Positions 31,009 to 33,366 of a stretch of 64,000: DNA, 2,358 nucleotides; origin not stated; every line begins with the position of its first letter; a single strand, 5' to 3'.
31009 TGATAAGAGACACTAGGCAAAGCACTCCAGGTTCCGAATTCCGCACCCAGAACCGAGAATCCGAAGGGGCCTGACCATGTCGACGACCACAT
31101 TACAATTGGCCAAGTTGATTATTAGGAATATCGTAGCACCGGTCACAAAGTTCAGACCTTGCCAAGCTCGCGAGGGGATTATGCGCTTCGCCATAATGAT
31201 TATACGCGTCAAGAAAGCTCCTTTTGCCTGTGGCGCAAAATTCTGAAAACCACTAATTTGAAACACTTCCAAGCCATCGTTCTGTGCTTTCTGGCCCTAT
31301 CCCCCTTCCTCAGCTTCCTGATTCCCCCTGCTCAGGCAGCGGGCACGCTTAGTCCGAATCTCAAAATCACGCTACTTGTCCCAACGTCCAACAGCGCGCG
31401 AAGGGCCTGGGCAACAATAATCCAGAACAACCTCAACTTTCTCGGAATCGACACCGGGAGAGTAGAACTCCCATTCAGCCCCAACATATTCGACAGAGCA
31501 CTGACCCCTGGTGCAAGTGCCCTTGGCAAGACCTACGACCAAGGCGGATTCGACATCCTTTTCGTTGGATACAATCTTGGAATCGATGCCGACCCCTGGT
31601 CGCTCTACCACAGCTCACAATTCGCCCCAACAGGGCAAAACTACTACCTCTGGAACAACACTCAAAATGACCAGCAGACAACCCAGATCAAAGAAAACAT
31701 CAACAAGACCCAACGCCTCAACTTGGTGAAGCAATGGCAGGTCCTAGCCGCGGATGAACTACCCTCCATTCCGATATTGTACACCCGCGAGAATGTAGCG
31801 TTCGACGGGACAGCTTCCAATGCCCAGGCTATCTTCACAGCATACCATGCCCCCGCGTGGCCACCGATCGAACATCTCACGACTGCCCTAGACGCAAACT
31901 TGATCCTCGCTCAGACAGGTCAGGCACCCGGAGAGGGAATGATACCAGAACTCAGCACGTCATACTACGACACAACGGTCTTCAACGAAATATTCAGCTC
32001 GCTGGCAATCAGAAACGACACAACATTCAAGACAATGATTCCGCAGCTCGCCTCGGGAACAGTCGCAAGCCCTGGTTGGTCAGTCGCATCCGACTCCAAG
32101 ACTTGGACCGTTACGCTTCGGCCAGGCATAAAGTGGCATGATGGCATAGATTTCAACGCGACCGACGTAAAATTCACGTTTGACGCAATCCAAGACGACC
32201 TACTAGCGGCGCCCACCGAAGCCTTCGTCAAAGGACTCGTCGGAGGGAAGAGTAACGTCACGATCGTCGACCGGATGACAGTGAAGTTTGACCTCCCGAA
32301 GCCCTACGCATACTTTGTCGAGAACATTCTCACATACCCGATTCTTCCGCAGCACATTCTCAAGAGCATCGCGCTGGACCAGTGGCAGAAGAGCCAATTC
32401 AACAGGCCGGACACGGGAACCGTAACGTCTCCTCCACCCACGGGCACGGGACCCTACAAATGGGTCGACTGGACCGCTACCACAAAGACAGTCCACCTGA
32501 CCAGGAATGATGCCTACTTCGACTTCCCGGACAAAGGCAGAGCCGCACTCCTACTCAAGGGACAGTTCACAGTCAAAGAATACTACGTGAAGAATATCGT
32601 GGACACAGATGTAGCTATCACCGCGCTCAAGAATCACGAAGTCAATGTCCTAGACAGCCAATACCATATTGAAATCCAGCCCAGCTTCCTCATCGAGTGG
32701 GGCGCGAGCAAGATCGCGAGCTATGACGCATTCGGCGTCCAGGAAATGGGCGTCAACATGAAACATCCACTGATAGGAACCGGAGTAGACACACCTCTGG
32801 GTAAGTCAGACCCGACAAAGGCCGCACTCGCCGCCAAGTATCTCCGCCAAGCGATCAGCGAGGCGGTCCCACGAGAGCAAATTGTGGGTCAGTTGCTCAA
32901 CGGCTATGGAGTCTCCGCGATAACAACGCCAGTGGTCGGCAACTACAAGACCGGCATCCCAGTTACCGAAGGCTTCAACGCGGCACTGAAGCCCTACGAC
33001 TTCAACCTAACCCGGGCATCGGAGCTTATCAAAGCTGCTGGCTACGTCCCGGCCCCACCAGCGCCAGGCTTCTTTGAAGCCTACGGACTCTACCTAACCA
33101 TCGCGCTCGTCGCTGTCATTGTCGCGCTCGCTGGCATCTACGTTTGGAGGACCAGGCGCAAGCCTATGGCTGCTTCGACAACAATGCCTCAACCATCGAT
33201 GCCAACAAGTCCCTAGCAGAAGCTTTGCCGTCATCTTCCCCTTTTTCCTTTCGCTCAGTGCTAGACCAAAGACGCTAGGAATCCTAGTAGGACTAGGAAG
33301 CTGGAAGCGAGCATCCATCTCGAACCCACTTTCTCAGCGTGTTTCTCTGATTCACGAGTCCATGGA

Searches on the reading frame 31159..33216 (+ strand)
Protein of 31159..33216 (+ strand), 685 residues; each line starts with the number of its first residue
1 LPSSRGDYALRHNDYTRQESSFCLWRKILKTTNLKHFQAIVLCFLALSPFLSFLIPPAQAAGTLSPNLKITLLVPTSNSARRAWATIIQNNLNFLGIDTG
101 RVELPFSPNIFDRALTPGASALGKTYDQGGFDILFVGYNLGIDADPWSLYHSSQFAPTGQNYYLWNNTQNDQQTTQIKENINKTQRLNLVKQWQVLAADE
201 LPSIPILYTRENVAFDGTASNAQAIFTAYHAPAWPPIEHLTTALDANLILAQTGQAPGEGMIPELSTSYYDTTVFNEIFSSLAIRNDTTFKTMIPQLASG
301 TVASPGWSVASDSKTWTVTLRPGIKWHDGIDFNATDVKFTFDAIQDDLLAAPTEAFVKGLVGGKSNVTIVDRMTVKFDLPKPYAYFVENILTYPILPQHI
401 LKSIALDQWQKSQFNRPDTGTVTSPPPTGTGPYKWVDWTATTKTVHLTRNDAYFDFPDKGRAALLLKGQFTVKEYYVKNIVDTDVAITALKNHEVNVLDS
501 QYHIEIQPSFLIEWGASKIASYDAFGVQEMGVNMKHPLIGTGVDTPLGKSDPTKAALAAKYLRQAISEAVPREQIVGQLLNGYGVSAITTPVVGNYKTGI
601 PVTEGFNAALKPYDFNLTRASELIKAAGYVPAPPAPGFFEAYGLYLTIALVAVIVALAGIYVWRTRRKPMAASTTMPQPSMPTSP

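Call 30: search_protein_families(library=pfam, proteins=[window:31159-33216:+], max_evalue=0.001)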
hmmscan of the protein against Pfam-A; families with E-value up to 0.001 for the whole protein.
window:31159-33216:+ (685 aa): 1 family
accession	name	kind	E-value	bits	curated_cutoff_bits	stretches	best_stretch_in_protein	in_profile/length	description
PF00496.27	SBP_bac_5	-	3.1e-49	168.5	32.4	1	302-630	6-279/368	Bacterial extracellular solute-binding proteins, family 5 Middle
